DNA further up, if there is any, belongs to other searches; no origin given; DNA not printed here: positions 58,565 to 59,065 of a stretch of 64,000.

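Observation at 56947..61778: Sigma-54 promoter driving a 66-aa Lys-rich unknown protein, flanked by its likely activator and a GGDEF-GAF/EAL pair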

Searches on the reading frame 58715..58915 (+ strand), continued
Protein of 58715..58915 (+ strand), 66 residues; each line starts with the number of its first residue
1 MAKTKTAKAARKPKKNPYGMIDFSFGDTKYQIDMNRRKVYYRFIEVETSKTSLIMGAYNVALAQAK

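Call 35: search_protein_families(library=pfam, proteins=[P0059, P0063, P0066, P0071, P0073, P0095, P0064, P0067, P0061, P0072], max_evalue=1)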
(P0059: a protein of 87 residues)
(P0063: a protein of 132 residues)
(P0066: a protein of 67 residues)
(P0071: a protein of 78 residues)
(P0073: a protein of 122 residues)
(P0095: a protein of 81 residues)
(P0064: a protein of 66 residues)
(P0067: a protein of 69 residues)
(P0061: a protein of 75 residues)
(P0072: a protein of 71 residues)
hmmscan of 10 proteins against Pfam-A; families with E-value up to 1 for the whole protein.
P0059 (87 aa): 2 families
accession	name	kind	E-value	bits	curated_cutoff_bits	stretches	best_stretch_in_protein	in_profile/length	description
PF24154.1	Tis1_ImmP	-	0.002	18.6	27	1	41-69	16-44/74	Tis1 immunity protein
PF11774.14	Lsr2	-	0.076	13.1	29.6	1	41-56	22-37/58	Lsr2 dimerization domain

P0063 (132 aa): 1 family
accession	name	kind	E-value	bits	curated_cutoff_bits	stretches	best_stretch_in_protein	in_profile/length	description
PF24154.1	Tis1_ImmP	-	0.077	13.5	27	1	84-108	16-40/74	Tis1 immunity protein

P0066 (67 aa): 2 families
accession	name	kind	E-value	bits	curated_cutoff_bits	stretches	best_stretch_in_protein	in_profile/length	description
PF24154.1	Tis1_ImmP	-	0.016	15.7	27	1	23-51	16-44/74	Tis1 immunity protein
PF11774.14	Lsr2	-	0.12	12.4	29.6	1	20-38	20-37/58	Lsr2 dimerization domain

P0071 (78 aa): 2 families
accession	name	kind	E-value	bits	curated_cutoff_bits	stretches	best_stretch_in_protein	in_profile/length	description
PF24154.1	Tis1_ImmP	-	0.031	14.8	27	1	32-59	16-43/74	Tis1 immunity protein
PF11774.14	Lsr2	-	0.046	13.8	29.6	1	31-47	21-37/58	Lsr2 dimerization domain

P0073 (122 aa): 1 family
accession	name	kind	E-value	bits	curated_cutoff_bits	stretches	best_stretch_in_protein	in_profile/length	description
PF24154.1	Tis1_ImmP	-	0.015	15.8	27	1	77-105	16-44/74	Tis1 immunity protein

P0095 (81 aa): 1 family
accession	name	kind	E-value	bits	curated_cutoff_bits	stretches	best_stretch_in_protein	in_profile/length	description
PF24154.1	Tis1_ImmP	-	0.16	12.5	27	1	33-62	15-44/74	Tis1 immunity protein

P0064 (66 aa): 1 family
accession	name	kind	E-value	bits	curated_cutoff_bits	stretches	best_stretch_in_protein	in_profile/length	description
PF24154.1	Tis1_ImmP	-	0.045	14.3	27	1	20-44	15-39/74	Tis1 immunity protein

P0067 (69 aa): 0 families

P0061 (75 aa): 2 families
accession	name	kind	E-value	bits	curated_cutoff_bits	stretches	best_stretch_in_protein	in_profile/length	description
PF01509.24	TruB_N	-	0.041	14.7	27.3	1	16-70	32-87/149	TruB family pseudouridylate synthase (N terminal domain)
PF20004.4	fvmX6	-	0.093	12.2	27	1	22-61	175-214/349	FtsH ternary system domain X6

P0072 (71 aa): 1 family
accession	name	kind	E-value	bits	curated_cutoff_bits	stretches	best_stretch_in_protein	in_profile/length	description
PF11774.14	Lsr2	-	0.12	12.4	29.6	1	19-40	15-36/58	Lsr2 dimerization domain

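Call 37: find_homologous_proteins(query=A5, max_evalue=0.001)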
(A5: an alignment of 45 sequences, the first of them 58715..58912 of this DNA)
Query A5 (45 sequences) (66 aa, profile of the alignment): 121 proteins with E <= 0.001 among 1196 candidates; the best 120 are listed.
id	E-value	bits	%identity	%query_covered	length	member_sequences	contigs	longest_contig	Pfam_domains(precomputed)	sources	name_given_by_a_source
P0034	1.1e-21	94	68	98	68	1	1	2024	-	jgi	jgi:hypothetical protein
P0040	4.9e-21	92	68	91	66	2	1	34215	-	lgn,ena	-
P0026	2.9e-20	90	78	88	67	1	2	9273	-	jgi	jgi:hypothetical protein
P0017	4.6e-20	89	77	91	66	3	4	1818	-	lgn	-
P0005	5.3e-20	89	88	100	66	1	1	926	-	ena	-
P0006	6.3e-20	89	86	100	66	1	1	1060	-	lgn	-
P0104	7.5e-20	88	66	85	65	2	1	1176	-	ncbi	-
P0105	7.6e-20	88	64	83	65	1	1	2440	-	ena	-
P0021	9.5e-20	88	75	97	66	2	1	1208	-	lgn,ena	-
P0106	1.1e-19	88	60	89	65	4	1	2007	-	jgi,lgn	jgi:hypothetical protein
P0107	1.1e-19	88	67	74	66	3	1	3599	-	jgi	jgi:hypothetical protein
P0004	1.4e-19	87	86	100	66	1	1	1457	-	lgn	-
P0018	1.5e-19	87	75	97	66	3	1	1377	-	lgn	-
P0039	1.7e-19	87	64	100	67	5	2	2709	-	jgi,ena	-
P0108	1.9e-19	87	57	95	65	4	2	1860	-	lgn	-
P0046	2.9e-19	86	63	98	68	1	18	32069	-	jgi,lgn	jgi:hypothetical protein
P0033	2.9e-19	86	71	89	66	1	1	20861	-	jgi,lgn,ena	-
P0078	3.4e-19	86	40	64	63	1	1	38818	-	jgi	jgi:hypothetical protein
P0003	1.4e-18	84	91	100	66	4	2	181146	-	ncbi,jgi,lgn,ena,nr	ncbi:MAG TPA: hypothetical protein VFC25_01550 [Verrucomicrobiae bacterium]|nr:hypothetical protein 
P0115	4.7e-18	83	44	83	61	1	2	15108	-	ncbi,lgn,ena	-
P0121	1.4e-17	81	51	65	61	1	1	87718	-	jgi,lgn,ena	-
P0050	1.5e-17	81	67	86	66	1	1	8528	-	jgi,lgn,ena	-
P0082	3.2e-17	80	33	88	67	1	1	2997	-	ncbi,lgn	ncbi:MAG: hypothetical protein ACE5ID_07915 [Acidobacteriota bacterium]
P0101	7.7e-17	79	34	80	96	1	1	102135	-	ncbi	ncbi:MAG: hypothetical protein ACE5HD_03415 [Acidobacteriota bacterium]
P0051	5.6e-16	76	79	71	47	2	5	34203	-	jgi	jgi:hypothetical protein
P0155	2.2e-15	74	37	77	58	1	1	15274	-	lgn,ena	-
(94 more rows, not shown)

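Call 38: find_encoding_contigs(protein=P0101, flank=5000, max_places=1)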
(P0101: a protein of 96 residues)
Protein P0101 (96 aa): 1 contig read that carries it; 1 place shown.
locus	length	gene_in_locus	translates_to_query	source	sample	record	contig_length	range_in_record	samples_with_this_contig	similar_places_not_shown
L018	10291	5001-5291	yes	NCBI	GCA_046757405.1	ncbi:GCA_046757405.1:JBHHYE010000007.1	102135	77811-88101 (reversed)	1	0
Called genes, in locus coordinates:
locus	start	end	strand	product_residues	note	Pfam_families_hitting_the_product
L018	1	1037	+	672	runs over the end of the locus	PF13432:TPR_16 (faint), PF07719:TPR_2 (faint), PF00515:TPR_1 (faint), PF13428:TPR_14 (faint), PF13431:TPR_17 (faint), PF14559:TPR_19 (faint)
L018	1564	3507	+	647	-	PF00072:Response_reg, PF00512:HisKA, PF02518:HATPase_c, PF00072:Response_reg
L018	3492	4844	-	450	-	PF00072:Response_reg, PF00158:Sigma54_activat, PF14532:Sigma54_activ_2, PF07728:AAA_5 (weak), PF25601:AAA_lid_14, PF02954:HTH_8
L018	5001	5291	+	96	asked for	-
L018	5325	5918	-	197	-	PF13620:CarboxypepD_reg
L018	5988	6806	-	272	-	PF04972:BON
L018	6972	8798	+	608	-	PF11412:DsbD_N, PF02683:DsbD_TM, PF13098:Thioredoxin_2, PF13899:Thioredoxin_7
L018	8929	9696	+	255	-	PF01569:PAP2, PF14378:PAP2_3 (weak)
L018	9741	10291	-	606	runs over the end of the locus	PF13432:TPR_16 (faint), PF24575:TPR_Slam (faint), PF13174:TPR_6 (faint), PF13414:TPR_11 (faint), PF14559:TPR_19 (weak), PF13428:TPR_14 (weak), PF14559:TPR_19 (weak), PF05420:BCSC_C, +4 more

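Call 39: find_encoding_contigs(protein=P0121, flank=5000, max_places=1)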
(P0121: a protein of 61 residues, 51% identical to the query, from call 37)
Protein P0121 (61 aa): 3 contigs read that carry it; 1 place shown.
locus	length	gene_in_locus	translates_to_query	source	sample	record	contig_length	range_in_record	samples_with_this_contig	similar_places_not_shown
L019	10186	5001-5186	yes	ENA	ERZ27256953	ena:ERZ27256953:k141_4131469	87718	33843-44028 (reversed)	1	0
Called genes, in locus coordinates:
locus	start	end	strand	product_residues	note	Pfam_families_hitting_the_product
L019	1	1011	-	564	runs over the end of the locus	PF02776:TPP_enzyme_N, PF00205:TPP_enzyme_M, PF02775:TPP_enzyme_C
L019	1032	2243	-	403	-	PF03453:MoeA_N, PF00994:MoCF_biosynth, PF03454:MoeA_C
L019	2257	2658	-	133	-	PF02082:Rrf2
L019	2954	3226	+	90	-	PF00216:Bac_DNA_binding, PF18291:HU-HIG (weak)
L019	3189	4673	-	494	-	PF00158:Sigma54_activat, PF01078:Mg_chelatase (faint), PF14532:Sigma54_activ_2, PF07728:AAA_5 (weak), PF25601:AAA_lid_14, PF02954:HTH_8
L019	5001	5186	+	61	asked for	-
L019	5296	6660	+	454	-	PF01938:TRAM (weak), PF13847:Methyltransf_31 (faint), PF05958:tRNA_U5-meth_tr, PF05175:MTS (weak), PF13649:Methyltransf_25 (faint)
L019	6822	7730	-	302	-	-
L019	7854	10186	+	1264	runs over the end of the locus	PF07719:TPR_2 (faint), PF13176:TPR_7 (faint), PF13181:TPR_8 (faint), PF13428:TPR_14 (faint), PF13431:TPR_17 (faint), PF13432:TPR_16 (faint), PF23914:TPR_CcmH_CycH (faint), PF14559:TPR_19 (weak), +2 more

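Call 40: find_encoding_contigs(protein=P0078, flank=5000, max_places=1)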
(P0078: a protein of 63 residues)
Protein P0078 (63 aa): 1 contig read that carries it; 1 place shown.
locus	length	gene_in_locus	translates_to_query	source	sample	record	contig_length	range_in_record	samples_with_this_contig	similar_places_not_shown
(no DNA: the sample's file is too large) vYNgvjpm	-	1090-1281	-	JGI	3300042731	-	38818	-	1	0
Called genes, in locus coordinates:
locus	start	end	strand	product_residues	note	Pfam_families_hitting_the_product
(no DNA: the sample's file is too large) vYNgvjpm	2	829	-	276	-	?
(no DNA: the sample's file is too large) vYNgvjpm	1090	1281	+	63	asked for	-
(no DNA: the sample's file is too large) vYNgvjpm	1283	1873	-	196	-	PF13620:CarboxypepD_reg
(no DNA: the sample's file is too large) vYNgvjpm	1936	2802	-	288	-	PF04972:BON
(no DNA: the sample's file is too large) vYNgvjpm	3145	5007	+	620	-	PF11412:DsbD_N, PF02683:DsbD_TM, PF00085:Thioredoxin (faint), PF13098:Thioredoxin_2, PF13899:Thioredoxin_7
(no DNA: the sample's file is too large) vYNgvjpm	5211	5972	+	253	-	PF14378:PAP2_3 (weak), PF01569:PAP2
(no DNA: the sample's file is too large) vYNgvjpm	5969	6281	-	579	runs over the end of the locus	PF13428:TPR_14 (faint), PF24575:TPR_Slam (faint), PF13432:TPR_16 (weak), PF14559:TPR_19, PF05420:BCSC_C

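Call 43: find_encoding_contigs(protein=P0115, flank=5000, max_places=1)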
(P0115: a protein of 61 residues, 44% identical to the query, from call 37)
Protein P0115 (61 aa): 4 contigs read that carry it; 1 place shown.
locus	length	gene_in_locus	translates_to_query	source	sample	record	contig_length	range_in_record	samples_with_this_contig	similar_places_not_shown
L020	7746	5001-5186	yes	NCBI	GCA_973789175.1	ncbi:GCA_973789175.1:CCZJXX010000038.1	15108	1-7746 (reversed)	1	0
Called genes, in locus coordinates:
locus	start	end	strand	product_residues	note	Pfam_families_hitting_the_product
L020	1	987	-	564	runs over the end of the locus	PF02776:TPP_enzyme_N, PF00205:TPP_enzyme_M, PF02775:TPP_enzyme_C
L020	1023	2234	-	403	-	PF03453:MoeA_N, PF00994:MoCF_biosynth, PF03454:MoeA_C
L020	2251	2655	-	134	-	PF02082:Rrf2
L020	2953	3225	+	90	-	PF00216:Bac_DNA_binding, PF18291:HU-HIG (weak)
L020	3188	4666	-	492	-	PF00072:Response_reg (weak), PF00158:Sigma54_activat, PF14532:Sigma54_activ_2, PF07728:AAA_5 (weak), PF25601:AAA_lid_14, PF02954:HTH_8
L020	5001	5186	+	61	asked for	-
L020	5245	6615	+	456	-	PF01938:TRAM, PF05958:tRNA_U5-meth_tr, PF05175:MTS (weak), PF06325:PrmA, PF13649:Methyltransf_25 (weak), PF13847:Methyltransf_31 (weak)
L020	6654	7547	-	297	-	-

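Call 44: find_encoding_contigs(protein=P0155, flank=5000, max_places=1)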
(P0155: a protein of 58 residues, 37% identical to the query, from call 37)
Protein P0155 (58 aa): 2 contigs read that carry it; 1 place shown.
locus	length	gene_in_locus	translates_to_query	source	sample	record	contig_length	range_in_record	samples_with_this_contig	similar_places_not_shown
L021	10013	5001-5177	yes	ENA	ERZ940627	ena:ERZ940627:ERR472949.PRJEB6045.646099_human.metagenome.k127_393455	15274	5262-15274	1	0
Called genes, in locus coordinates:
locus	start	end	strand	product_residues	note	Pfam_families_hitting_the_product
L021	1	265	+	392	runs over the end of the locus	PF00512:HisKA, PF02518:HATPase_c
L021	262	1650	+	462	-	PF00072:Response_reg, PF00158:Sigma54_activat, PF14532:Sigma54_activ_2, PF07728:AAA_5, PF25601:AAA_lid_14, PF02954:HTH_8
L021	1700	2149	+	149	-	PF00383:dCMP_cyt_deam_1, PF14437:MafB19-deam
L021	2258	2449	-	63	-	-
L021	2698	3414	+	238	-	PF00160:Pro_isomerase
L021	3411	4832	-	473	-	PF00072:Response_reg, PF00158:Sigma54_activat, PF01078:Mg_chelatase (faint), PF14532:Sigma54_activ_2, PF07728:AAA_5 (weak), PF25601:AAA_lid_14, PF02954:HTH_8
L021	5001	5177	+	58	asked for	-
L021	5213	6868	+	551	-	PF00578:AhpC-TSA, PF08534:Redoxin, PF00085:Thioredoxin (faint)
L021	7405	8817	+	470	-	PF03951:Gln-synt_N, PF00120:Gln-synt_C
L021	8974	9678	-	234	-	PF00702:Hydrolase, PF12710:HAD, PF13419:HAD_2, PF13242:Hydrolase_like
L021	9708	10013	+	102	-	?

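Call 51: find_related_loci(query=A3, collection=genome_contigs, flank=4000)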
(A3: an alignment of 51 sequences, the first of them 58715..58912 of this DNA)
Query A3 (66 aa) in genome_contigs; peptide patterns used: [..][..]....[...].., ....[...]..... (x = any residue, [..] = any of these).
51 stretches matched a pattern; 36 encode a relative of the query (tblastn E <= 1e-3); 36 distinct loci.
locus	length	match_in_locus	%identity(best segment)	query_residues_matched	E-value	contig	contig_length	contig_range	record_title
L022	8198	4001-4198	91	1-66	1e-37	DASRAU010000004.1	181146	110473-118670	MAG TPA_asm: Verrucomicrobiia bacterium isolate SMAG_U11126 k141_444670, whole genome shotgun sequence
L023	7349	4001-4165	78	3-56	8e-27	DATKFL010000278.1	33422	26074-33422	MAG TPA_asm: Dongiaceae bacterium isolate SMAG_U14524 k141_3760906, whole genome shotgun sequence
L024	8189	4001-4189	70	3-66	2e-26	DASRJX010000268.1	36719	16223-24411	MAG TPA_asm: Candidatus Cryosericum sp. isolate SMAG_U10147 k141_2246140, whole genome shotgun sequence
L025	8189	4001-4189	67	3-66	2e-24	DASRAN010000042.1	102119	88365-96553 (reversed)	MAG TPA_asm: Patescibacteria group bacterium isolate SMAG_U11119 k141_4856268, whole genome shotgun sequence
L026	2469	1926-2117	61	3-66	4e-22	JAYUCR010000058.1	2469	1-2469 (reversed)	MAG: Acidobacteriota bacterium isolate GFS_6995 GFS_6995_57, whole genome shotgun sequence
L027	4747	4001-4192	61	3-66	4e-21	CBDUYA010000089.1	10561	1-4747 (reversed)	MAG TPA_asm: uncultured bacterium isolate SRR22302371_metabat2_52 genome assembly, contig: ERZ26661859.5012, whole genom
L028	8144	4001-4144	73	19-66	8e-21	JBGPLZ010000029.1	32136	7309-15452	MAG: Acidobacteriota bacterium isolate OBJ_0618_7090110_25 k141_2908368_length_32136_cov_13.9969, whole genome shotgun s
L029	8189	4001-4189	58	3-66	1e-19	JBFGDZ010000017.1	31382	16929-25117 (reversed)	MAG: Candidatus Polarisedimenticolia bacterium isolate Mix_sand02.2020.12.D.6 k141_2098774_length_31382_cov_16.4106, who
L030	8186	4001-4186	56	5-66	2e-19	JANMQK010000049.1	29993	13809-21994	MAG: Acidobacteriota bacterium isolate OTE_51_metabat_25 OTE_51_k141_2314292, whole genome shotgun sequence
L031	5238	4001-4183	56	1-61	4e-19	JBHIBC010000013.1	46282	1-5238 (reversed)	MAG: Acidobacteriota bacterium isolate K_2_bin.33 NODE_204_length_46282_cov_7.545222, whole genome shotgun sequence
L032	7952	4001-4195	59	3-66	5e-19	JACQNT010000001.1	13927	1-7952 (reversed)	MAG: Acidobacteria bacterium isolate NC_groundwater_1262_Ag_S-0.2um_70_65 S_p2_S4_coassembly_k141_140533, whole genome s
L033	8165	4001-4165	60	5-59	1e-18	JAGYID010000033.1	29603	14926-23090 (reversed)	MAG: Acidobacteria bacterium isolate CR_Sed_300A_bin.1 scaffold_164, whole genome shotgun sequence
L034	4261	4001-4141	66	19-65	1e-18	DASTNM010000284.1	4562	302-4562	MAG TPA_asm: Candidatus Polarisedimenticolia bacterium isolate SMAG_U2143 k141_203726, whole genome shotgun sequence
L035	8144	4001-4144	65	19-66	3e-18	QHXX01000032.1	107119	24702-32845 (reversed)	MAG: Acidobacteria bacterium isolate gp22 AA4 14_0903_16_40cm_scaffold_542_curated, whole genome shotgun sequence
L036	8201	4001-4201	52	1-66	5e-18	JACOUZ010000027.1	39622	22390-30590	MAG: Acidobacteria bacterium isolate NC_groundwater_87_Ag_B-0.1um_69_32 B_2_S2_170907_scaffold_254657, whole genome shot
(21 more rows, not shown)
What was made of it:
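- Tried and rejected: It was repeated successfully with A3 (call 51).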

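Call 57: search_dna_similar(query=window:58715-58912:+, collection=phages, mode=protein, max_evalue=0.01, max_rows=10)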
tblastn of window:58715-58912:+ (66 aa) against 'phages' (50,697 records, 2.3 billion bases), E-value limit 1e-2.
No match.

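Call 58: search_dna_similar(query=window:58715-58912:+, collection=plasmids, mode=protein, max_evalue=0.01, max_rows=10)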
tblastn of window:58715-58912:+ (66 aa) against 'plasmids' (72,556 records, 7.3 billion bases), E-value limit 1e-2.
No match.
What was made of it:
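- Tried and rejected: tblastn against the phage and plasmid collections found nothing (calls 57, 58).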

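Call 59: search_protein_families(library=padloc, proteins=[window:58715-58912:+, P0069, P0066, P0082, P0093], max_evalue=0.1)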
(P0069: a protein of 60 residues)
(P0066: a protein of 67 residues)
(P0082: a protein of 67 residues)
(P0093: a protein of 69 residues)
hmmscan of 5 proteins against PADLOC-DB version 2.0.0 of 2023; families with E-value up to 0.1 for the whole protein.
window:58715-58912:+ (66 aa): 0 families

P0069 (60 aa): 0 families

P0066 (67 aa): 0 families

P0082 (67 aa): 0 families

P0093 (69 aa): 0 families

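Call 60: search_protein_families(library=phrogs, proteins=[window:58715-58912:+, P0069, P0066, P0082, P0093], max_evalue=0.1)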
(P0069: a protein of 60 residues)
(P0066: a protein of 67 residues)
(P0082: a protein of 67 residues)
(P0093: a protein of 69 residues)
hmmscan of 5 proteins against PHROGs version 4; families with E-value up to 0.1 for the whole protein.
window:58715-58912:+ (66 aa): 0 families

P0069 (60 aa): 0 families

P0066 (67 aa): 0 families

P0082 (67 aa): 0 families

P0093 (69 aa): 0 families

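Call 77: predict_structure(alignment_id=A9)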
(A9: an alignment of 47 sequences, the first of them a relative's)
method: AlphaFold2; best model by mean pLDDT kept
length: 67 residues; sequences in the alignment: 47
mean_pLDDT: 75.1   pTM: 0.53
mean pLDDT of the five models: 75.1, 74.1, 73.5, 72.9, 71.9
residues with pLDDT >= 90: 5; 70-90: 40; 50-70: 14; < 50: 8
segments of 3 or more residues with pLDDT < 50: none
pLDDT, mean of each block of 10 residues (from residue 1): 50 70 88 86 85 85 55
secondary structure, 60 per line:
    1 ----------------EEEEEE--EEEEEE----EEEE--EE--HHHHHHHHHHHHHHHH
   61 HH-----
elements in order: E17-22 E25-30 E35-38 H45-62
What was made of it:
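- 58715..58915 (+): 66-aa small basic protein. Residues 1-19 form a disordered Lys-rich tail (+7 net charge). Residues 20-66 form a conserved core of β strands followed by a C-terminal helix. A 33%-identical member gives the same topology (call 77).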
